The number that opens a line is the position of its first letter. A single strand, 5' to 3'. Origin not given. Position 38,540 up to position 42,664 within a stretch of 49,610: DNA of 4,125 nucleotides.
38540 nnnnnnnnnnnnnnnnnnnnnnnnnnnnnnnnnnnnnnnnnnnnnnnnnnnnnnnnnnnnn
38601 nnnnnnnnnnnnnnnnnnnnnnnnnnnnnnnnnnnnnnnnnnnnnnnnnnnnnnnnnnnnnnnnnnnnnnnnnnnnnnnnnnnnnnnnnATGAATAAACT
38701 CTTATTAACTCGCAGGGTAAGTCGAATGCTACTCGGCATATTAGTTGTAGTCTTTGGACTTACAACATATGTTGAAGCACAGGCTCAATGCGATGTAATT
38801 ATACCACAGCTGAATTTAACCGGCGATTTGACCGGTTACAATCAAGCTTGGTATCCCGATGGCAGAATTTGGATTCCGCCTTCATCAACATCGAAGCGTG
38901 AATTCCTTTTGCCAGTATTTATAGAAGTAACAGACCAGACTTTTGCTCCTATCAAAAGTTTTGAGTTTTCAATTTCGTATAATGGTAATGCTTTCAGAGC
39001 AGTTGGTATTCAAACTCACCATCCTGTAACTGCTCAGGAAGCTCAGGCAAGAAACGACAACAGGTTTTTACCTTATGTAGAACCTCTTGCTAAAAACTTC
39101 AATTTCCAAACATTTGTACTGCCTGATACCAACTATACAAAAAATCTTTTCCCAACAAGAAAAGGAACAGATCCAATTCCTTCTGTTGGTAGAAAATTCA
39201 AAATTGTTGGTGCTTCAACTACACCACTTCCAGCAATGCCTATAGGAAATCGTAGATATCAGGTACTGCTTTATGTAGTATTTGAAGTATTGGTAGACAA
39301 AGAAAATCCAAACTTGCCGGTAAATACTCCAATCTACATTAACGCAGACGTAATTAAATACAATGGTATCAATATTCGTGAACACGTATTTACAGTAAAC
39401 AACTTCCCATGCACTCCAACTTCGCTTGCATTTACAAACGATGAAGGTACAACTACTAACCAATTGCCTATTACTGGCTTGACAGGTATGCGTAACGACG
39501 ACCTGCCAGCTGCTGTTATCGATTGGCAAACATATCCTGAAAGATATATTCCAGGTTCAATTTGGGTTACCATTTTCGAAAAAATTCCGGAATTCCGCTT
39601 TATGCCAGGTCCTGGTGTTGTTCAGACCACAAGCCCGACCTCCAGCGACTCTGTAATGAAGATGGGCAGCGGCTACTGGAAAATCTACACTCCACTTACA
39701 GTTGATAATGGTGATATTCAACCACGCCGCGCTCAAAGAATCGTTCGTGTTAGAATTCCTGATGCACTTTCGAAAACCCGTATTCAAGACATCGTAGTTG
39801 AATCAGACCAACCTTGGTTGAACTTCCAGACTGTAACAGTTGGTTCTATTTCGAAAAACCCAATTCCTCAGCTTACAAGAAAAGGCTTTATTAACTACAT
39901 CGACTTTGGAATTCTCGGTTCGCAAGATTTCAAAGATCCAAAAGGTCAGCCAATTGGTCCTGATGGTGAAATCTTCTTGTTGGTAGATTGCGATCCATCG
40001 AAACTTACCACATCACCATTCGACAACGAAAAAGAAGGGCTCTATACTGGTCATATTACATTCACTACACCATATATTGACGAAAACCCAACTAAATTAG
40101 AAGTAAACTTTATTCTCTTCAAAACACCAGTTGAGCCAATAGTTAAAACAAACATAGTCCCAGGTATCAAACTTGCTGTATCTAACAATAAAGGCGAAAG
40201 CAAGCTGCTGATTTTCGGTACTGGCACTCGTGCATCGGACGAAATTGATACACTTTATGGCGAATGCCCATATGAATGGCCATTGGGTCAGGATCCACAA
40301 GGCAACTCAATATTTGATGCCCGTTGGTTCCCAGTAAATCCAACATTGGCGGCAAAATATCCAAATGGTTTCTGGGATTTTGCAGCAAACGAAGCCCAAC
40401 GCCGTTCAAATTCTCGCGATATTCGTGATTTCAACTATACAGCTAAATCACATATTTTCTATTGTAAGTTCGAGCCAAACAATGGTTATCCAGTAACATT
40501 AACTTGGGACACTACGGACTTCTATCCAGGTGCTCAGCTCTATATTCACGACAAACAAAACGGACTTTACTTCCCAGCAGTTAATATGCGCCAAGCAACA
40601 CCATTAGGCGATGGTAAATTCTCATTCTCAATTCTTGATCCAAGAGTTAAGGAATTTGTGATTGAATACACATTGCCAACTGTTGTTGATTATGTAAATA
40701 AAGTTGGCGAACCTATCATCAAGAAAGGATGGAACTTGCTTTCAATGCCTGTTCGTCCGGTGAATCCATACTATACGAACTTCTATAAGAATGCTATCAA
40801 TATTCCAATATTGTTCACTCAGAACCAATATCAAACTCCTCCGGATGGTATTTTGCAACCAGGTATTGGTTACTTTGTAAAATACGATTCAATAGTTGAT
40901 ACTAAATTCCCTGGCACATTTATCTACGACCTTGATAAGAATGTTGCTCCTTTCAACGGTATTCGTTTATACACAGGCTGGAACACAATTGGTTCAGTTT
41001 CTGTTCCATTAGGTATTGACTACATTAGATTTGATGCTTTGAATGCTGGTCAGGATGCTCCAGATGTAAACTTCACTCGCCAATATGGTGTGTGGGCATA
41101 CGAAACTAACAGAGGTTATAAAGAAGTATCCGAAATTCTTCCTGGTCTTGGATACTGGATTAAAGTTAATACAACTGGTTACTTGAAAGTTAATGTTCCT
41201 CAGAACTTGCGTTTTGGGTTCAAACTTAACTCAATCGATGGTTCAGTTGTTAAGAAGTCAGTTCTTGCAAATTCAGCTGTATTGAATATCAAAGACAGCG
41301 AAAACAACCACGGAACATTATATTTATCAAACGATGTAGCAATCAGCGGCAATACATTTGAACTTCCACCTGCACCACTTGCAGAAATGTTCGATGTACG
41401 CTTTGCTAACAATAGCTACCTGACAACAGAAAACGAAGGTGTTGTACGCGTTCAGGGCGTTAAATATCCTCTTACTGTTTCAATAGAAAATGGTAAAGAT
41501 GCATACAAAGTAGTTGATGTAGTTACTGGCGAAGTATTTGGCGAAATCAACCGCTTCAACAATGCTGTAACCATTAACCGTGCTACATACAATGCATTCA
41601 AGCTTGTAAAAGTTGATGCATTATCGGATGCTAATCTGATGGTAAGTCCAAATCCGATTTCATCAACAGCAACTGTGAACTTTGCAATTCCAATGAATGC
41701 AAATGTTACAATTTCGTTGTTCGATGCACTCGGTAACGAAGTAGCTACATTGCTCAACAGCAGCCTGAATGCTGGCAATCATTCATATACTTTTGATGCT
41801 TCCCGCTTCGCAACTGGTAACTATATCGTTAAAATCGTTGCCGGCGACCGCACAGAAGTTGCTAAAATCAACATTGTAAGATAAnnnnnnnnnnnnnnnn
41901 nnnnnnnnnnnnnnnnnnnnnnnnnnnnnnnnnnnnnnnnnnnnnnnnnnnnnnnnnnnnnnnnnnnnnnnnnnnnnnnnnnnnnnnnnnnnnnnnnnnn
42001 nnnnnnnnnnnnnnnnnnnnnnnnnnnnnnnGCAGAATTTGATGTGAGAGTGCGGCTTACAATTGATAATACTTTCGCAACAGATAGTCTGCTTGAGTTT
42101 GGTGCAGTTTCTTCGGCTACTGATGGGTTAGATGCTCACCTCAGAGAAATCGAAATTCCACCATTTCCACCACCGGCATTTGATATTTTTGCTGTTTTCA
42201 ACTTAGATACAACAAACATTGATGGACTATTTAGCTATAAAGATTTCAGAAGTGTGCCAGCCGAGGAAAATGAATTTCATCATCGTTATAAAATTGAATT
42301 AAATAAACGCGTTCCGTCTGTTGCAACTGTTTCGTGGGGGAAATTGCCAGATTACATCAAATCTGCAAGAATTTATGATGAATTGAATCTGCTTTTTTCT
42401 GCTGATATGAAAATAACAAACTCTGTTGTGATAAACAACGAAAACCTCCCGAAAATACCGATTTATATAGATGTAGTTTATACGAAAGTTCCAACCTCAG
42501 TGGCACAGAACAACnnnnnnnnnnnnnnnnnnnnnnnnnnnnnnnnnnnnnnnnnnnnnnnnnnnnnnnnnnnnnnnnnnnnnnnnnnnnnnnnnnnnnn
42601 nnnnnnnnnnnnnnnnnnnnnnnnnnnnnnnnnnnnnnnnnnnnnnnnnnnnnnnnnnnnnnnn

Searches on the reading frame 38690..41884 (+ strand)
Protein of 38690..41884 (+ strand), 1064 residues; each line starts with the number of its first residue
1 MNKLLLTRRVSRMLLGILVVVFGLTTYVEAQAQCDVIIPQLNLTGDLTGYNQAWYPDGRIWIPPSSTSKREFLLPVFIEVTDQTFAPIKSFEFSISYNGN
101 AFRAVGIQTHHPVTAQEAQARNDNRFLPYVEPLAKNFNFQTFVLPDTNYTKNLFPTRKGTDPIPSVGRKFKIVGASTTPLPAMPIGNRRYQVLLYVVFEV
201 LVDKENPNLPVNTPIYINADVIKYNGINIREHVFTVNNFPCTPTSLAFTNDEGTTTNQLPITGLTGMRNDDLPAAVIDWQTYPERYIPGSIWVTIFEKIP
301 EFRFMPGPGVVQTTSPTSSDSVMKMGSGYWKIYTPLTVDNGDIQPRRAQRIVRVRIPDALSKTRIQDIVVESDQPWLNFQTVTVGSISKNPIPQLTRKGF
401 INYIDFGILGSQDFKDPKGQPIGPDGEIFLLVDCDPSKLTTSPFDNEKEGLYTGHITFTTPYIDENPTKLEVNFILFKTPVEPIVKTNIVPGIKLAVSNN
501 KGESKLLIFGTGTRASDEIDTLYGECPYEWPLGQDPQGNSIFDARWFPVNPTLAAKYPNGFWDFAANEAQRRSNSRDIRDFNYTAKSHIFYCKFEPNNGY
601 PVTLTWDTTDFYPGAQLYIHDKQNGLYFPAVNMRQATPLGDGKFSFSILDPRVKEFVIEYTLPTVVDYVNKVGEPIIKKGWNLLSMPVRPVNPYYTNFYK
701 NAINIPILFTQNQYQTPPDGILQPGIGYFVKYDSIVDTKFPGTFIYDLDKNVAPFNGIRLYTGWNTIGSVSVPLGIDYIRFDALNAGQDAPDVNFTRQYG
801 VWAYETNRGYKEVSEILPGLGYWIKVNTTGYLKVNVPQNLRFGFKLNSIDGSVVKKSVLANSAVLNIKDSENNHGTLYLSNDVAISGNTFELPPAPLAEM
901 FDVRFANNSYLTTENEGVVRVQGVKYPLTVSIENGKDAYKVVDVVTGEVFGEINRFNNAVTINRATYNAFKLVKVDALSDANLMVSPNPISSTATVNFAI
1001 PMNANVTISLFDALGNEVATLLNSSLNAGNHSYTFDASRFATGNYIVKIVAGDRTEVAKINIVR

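Call 7: search_protein_families(library=pfam, proteins=[window:38690-41884:+], max_evalue=1)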
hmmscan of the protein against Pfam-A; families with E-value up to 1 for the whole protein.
window:38690-41884:+ (1064 aa): 3 families
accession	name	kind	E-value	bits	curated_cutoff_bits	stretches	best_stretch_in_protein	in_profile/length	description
PF18962.6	Por_Secre_tail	-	6.1e-09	36.5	27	1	986-1062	2-75/75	Secretion system C-terminal sorting domain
PF13860.13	FlgD_ig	-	0.00014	22.2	27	1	994-1051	12-75/79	FlgD Ig-like domain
PF08470.16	NTNH_C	-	0.42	11.1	23.9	0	901-965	38-101/162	Nontoxic nonhaemagglutinin C-terminal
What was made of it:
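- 41645..41881 (+): T9SS type A C-terminal sorting domain of B (aa 986-1064). Por_Secre_tail 36.5 bits (call 7).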

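Call 9: search_protein_families(library=ncbifam, proteins=[window:38690-41884:+], max_evalue=1)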
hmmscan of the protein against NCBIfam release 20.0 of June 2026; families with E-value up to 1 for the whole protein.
window:38690-41884:+ (1064 aa): 5 families
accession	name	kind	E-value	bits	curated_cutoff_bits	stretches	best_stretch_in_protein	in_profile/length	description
TIGR04183.1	Por_Secre_tail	domain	1.2e-08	34.8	23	1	985-1061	1-70/72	T9SS type A sorting domain-containing protein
NF038113.1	T9SSA_dep_M36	equivalog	5e-06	24.9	885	1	966-1060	777-866/869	T9SS-dependent M36 family metallopeptidase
NF052323.1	T9SSA_dep_M6i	equivalog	0.0012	16.9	600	1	977-1055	952-1030/1043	T9SS-dependent M6-like inactivated metalloprotease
NF050177.1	TapA_OM_Porphy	equivalog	0.036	12.8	500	1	982-1060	470-541/544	TapA/TapC family T9SS-dependent outer membrane protein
NF005176.1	PRK06655.1-1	equivalog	0.19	11.7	230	1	967-1055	55-153/197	flagellar hook assembly protein FlgD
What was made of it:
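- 41645..41881 (+): TIGR04183 34.8 bits (call 9).
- On Any named Pfam-A / NCBIfam domain family (for the module itself): No family covers the module in A, B or C (calls 7, 9).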

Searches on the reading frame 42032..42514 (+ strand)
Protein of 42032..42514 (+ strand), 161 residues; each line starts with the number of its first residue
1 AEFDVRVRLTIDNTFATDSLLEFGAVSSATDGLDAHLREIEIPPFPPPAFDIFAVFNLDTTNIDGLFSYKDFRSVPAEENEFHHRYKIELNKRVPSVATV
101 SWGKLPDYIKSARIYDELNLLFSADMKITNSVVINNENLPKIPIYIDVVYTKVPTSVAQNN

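Call 26: search_solved_structures(query=A4, max_evalue=10, show_alignments=2)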
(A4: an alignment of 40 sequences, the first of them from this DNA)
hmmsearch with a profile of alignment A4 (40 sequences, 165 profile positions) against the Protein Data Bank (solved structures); distinct sequences matched with E-value up to 10: 18.
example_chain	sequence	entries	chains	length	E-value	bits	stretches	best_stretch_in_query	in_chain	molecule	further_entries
6apn_A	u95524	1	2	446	0.15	15.1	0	80-110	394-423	Beta-2-microglobulin--HLA-A*0201--HPV.16 E7 peptide LLMGTLGIV chimera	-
6d7g_A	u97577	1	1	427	0.52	13.4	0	81-105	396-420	MART1 PEPTIDE-BETA-2-MICROGLOBULIN-HLA-A*02 CHIMERA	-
7sqp_A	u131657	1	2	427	0.58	13.2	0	80-105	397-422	Protein E7 peptide,Beta-2-microglobulin,MHC class I antigen chimera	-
7sr0_A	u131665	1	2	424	0.59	13.2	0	80-105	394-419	Protein E7 peptide,Beta-2-microglobulin,MHC class I antigen chimera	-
7sr3_A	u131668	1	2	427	0.59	13.2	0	80-105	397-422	Protein E7 peptide,Beta-2-microglobulin,MHC class I antigen chimera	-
7ssh_A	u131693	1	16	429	0.59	13.2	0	80-105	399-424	Protein E7 peptide,Beta-2-microglobulin,MHC class I antigen chimera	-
7sr4_A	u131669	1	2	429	0.6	13.2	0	80-105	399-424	Protein E7 peptide,Beta-2-microglobulin,MHC class I antigen chimera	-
7stg_A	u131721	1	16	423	0.63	13.1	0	80-105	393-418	RPA-related protein RADX peptide,Beta-2-microglobulin,MHC class I antigen chimera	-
7sr5_A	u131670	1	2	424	0.64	13.1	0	80-105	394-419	Wilms tumor protein peptide,Beta-2-microglobulin,MHC class I antigen chimera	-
7st3_A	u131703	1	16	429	0.65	13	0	80-105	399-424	Protein E7 peptide,Beta-2-microglobulin,MHC class I antigen chimera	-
8esa_A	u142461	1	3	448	0.68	13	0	81-105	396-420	Beta-2-microglobulin,HLA class I antigen,MAGE-A4 peptide chimera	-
8esb_A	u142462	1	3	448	0.69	13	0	81-105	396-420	Beta-2-microglobulin,HLA class I antigen,MAGE-A8 peptide chimera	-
6mp1_A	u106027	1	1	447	0.79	12.8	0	79-106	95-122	TRP1-K8 peptide, Beta-2-microglobulin,H-2 class I histocompatibility antigen, D-B alpha ch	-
6mp0_A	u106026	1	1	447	0.79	12.8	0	79-106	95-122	TRP1-M9 peptide, Beta-2-microglobulin,H-2 class I histocompatibility antigen, D-B alpha ch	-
6e1i_A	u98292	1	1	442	1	12.4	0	79-106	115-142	HLA-A*0201 single chain trimer with murine H2K alpha 3 domain and HPV.16 E7 peptide YMLDLQ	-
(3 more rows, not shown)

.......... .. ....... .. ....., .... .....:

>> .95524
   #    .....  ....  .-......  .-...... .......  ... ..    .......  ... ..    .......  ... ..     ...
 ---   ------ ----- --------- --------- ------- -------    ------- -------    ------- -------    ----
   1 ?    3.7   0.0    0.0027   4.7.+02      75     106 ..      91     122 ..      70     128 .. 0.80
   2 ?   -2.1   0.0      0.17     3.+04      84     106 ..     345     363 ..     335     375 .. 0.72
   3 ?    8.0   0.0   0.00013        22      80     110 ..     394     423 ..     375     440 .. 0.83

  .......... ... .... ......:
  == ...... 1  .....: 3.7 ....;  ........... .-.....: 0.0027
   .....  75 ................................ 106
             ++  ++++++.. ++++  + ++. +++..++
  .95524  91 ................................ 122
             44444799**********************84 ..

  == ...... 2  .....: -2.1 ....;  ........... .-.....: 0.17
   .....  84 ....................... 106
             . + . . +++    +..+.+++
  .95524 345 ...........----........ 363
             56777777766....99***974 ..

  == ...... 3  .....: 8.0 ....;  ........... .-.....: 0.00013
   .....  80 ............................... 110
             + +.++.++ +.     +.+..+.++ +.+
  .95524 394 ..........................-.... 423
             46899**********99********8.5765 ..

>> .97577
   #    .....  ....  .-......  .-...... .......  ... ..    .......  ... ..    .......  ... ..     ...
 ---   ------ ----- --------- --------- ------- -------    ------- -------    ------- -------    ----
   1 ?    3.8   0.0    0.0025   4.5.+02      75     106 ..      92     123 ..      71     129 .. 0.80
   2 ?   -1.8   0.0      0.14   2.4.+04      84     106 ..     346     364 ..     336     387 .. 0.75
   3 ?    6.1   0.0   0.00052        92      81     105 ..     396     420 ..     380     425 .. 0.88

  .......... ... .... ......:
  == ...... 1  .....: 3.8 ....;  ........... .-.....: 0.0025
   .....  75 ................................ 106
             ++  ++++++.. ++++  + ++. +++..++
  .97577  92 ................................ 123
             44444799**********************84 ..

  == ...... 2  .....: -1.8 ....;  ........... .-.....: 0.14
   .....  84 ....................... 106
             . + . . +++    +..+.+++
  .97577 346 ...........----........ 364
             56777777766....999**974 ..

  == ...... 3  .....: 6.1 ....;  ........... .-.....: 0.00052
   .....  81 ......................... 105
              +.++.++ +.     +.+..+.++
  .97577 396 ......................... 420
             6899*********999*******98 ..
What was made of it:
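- On Any solved structure (for the module itself): Profile against PDB sequences: best E 0.15, spurious MHC hits (call 26).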

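Call 27: search_protein_families(library=pfam, alignment_id=A4, max_evalue=1)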
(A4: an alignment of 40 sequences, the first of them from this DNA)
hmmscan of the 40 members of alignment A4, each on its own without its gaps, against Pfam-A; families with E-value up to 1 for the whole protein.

A. member 1, seq(161 aa): 0 families

B. families by the number of members that match (of 40 scanned): 12 families
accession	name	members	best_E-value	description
PF20412.3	RALGAPB_N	1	0.0044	RALGAPB N-terminal domain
PF21946.1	LppM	1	0.0075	LppM domain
PF24612.2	Ig_TgrO1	1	0.0075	TgrO1-like, immunoglobulin-like domain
PF09758.14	FPL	1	0.019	Uncharacterised conserved protein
PF16303.10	DUF4945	1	0.07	Domain of unknown function (DUF4945)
PF15575.11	Imm49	1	0.082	Immunity protein 49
PF25156.2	PNGase_A_C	1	0.12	PNGase_A C-terminal domain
PF07688.17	KaiA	1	0.12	KaiA C-terminal domain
PF00067.27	p450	1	0.13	Cytochrome P450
PF21624.2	vRNAP_plug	1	0.15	Virion DNA-directed RNA polymerase, plug insertion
PF22182.2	DUF6945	1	0.18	Domain of unknown function (DUF6945)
PF17957.7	Big_7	1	0.31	Bacterial Ig domain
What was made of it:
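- Closest known: Cleaved-adhesin. Different: No Pfam match for A, B, C or 40 family modules (calls 7, 27).
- Closest known: Generic accessory beta-sandwich repeats of bacterial surface proteins. Different: There is no sequence or profile match to any of them (calls 7, 27).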

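Call 28: find_homologous_proteins(query=A4, max_evalue=0.00001)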
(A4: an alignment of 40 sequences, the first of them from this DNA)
Query A4 (40 sequences) (161 aa, profile of the alignment): 14 proteins with E <= 0.00001 among 1592 candidates.
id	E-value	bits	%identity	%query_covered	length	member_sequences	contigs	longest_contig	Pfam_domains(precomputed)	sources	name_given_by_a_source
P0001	1.6e-38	150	98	100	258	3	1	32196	PF18962.8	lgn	-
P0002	2.8e-38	149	96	99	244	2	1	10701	PF18962.8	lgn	-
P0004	4.6e-38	149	94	99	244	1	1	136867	PF18962.8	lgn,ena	-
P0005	5.5e-38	148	94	99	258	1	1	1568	PF18962.8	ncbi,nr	ncbi:MAG: T9SS type A sorting domain-containing protein [Ignavibacteria bacterium]|nr:T9SS type A so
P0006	5.5e-38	148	94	99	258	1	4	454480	PF18962.8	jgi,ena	-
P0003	5.7e-38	148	95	99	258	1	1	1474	PF18962.8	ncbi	-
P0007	2.3e-37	146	85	99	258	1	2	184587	PF18962.8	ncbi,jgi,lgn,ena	-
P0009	1.7e-36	143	82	99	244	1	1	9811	PF18962.8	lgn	-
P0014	5.1e-36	142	60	98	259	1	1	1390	PF18962.8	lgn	-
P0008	8.1e-36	141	88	98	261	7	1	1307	PF18962.8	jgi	-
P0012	1.7e-33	134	64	99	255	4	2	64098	PF18962.8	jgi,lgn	-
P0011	4.5e-33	132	66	96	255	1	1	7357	PF18962.8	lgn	-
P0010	6.4e-26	109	95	76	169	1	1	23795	-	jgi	jgi:hypothetical protein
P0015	1.2e-14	72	92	47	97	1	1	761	-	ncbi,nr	ncbi:MAG: hypothetical protein N3A67_09740, partial [Ignavibacteria bacterium]|nr:hypothetical prote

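Call 33: predict_structure(alignment_id=A4)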
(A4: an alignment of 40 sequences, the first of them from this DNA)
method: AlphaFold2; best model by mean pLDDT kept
length: 161 residues; sequences in the alignment: 40
mean_pLDDT: 90.8   pTM: 0.85
mean pLDDT of the five models: 90.8, 89.3, 88.7, 88.5, 88.3
residues with pLDDT >= 90: 124; 70-90: 25; 50-70: 11; < 50: 1
segments of 3 or more residues with pLDDT < 50: none
pLDDT, mean of each block of 10 residues (from residue 1): 94 85 97 95 78 87 81 96 96 92 97 96 97 94 97 75 47
secondary structure, 60 per line:
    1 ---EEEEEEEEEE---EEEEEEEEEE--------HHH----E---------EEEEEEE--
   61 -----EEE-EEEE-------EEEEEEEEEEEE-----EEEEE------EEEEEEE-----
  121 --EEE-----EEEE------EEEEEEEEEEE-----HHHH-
elements in order: E4-13 E17-26 E52-58 E66-68 E70-73 E81-92 E98-102 E109-115 E123-125 E131-134 E141-151 H157-160
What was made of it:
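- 42032..42514 (+): Module copy 3, in protein C (aa 22-182 of ORF 41969-42745). It is the stand-alone subtype. The protein is signal peptide + module + T9SS tail. AlphaFold model pLDDT 90.8, pTM 0.85, 11 strands (call 33).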

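Call 37: fold_search(model_id=the predicted structure, library=pdb)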
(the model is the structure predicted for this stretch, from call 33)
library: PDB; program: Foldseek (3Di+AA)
matches with E <= 10: 591; with E <= 0.001: 0
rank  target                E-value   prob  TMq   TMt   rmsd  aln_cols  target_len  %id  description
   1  8k42_O                2.6e-02  0.85  0.32  0.19  14.9       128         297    6  Structure of full Banna virus (released 2024-03-27)
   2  8k42_C                2.6e-02  0.85  0.33  0.19  14.9       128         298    6  Structure of full Banna virus (released 2024-03-27)
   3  8k42_H                2.6e-02  0.85  0.32  0.19  13.3       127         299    8  Structure of full Banna virus (released 2024-03-27)
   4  8k4a_H                6.4e-02  0.60  0.31  0.18  15.1       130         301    7  Structure of Banna virus core (released 2024-03-27)
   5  6ptm                  2.0e-01  0.10  0.16  0.05  11.8       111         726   17  Crystal structure of apo exo-carrageenase GH42 from Bacteroides ovatus (released 2019-09-25)
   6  4zkc_A                2.1e-01  0.10  0.16  0.13  12.6       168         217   11  The chemokine binding protein of orf virus complexed with CCL7 (released 2015-07-08)
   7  4pw4                  2.3e-01  0.82  0.32  0.07   4.1        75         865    7  Crystal structure of Aminopeptidase N in complex with phosphonic acid analogue of homophenylalanine L-(R)-hPheP (released 2014-06-25)
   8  4zk9_A                2.5e-01  0.08  0.15  0.12  13.5       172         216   13  The chemokine binding protein of orf virus complexed with CCL2 (released 2015-07-08)
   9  4p5i_A                3.1e-01  0.07  0.15  0.11  13.1       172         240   12  Crystal structure of the chemokine binding protein from orf virus (released 2015-07-15)
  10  9whd_B                3.3e-01  0.15  0.23  0.07  13.4       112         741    8  Crystal Structure of a GH167 Enzyme from Wenyingzhuangia aestuarii (released 2025-10-01)
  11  5n06_B                3.5e-01  0.18  0.21  0.31   9.0        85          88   14  Crystal structure of Tie1 Fibronectin-like domain 3 (released 2017-04-26)
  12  3es1                  3.9e-01  0.11  0.25  0.25  15.3       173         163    8  Crystal structure of protein with a cupin-like fold and unknown function (YP_001165807.1) from NOVOSPHINGOBIUM AROMATICI (released 2008-10-14)
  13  4qpe                  4.1e-01  0.44  0.33  0.07   8.7       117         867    8  Crystal structure of Aminopeptidase N in complex with N-cyclohexyl-1,2-diaminoethylphosphonic acid (released 2014-09-24)
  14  5dll                  4.1e-01  0.07  0.17  0.05  14.7       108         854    9  Aminopeptidase N (pepN) from Francisella tularensis subsp. tularensis SCHU S4 (released 2015-09-16)
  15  6fn1_B                4.1e-01  0.02  0.11  0.09  20.9       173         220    8  Zosuquidar and UIC2 Fab complex of human-mouse chimeric ABCB1 (ABCB1HM) (released 2018-02-21)
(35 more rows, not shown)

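Call 39: search_protein_families(library=ncbifam, alignment_id=A4, max_evalue=1)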
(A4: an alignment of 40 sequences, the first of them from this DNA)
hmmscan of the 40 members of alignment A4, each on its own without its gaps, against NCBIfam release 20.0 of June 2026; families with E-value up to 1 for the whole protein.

A. member 1, seq(161 aa): 0 families

B. families by the number of members that match (of 40 scanned): 4 families
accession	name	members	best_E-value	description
TIGR04205.1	classIII_w_PIP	1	0.015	class III signal peptide domain-containing protein, archaeosortase D/PIP-CTERM system-associated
TIGR02480.1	fliN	1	0.027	flagellar motor switch protein FliN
NF050106.1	TA_MazE_antitoxin_Deino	1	0.029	type II toxin-antitoxin system MazE family antitoxin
NF047336.1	conj_memb_RcgA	1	0.035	RcgA family putative transporter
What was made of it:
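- On Any named Pfam-A / NCBIfam domain family (for the module itself): The 40 diverse modules give only scattered single hits with E >= 0.004 (calls 27, 39).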

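Call 46: fold_search(model_id=the predicted structure, library=viral)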
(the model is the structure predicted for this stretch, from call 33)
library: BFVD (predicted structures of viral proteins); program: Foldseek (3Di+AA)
matches with E <= 10: 767; with E <= 0.001: 0
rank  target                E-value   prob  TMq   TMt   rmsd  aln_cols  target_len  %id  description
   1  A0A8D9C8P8            5.5e-03  1.00  0.55  0.18   5.0       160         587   11  Putative hemin binding protein [uncultured marine phage]
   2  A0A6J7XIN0            1.4e-02  0.85  0.27  0.13  10.6       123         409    9  Uncharacterized protein [uncultured Caudovirales phage]
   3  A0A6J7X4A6            1.5e-02  0.91  0.33  0.15  10.5       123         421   11  Pectate lyase superfamily protein [uncultured Caudovirales phage]
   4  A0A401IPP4            2.0e-02  0.16  0.18  0.16  18.3       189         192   10  Wsv311-like protein [Sesarmops intermedium nimavirus]
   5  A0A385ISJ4            2.4e-02  0.66  0.26  0.18  15.6       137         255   13  (no name in the UniProt tables at hand)
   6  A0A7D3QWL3            2.7e-02  0.54  0.22  0.24   8.8        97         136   12  Uncharacterized protein [Fadolivirus FV1/VV64]
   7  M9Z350                3.0e-02  0.95  0.33  0.19  10.3       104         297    9  (no name in the UniProt tables at hand)
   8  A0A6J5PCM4            3.8e-02  0.18  0.21  0.16  14.2       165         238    5  Uncharacterized protein [uncultured Caudovirales phage]
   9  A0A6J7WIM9            4.0e-02  0.63  0.27  0.07   8.7       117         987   14  Uncharacterized protein [uncultured Caudovirales phage]
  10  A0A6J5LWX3            4.5e-02  0.47  0.22  0.07   8.1       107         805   10  Pectate lyase superfamily protein [uncultured Caudovirales phage]
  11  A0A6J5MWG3            4.5e-02  0.41  0.26  0.10  16.4       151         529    6  Uncharacterized protein [uncultured Caudovirales phage]
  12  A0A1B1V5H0            5.0e-02  0.41  0.27  0.17  12.5       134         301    7  Ubiquitin-like protein [Malacosoma sp. alphabaculovirus]
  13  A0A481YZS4            7.8e-02  0.72  0.27  0.10   5.5        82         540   12  Putative tail fiber protein [Marseillevirus LCMAC202]
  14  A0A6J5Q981            1.2e-01  0.03  0.12  0.09  18.4       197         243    4  Uncharacterized protein [uncultured Caudovirales phage]
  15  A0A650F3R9            1.5e-01  0.44  0.32  0.07   9.0       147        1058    5  Methytransferase/helicase [Grapevine leafroll-associated virus 3]
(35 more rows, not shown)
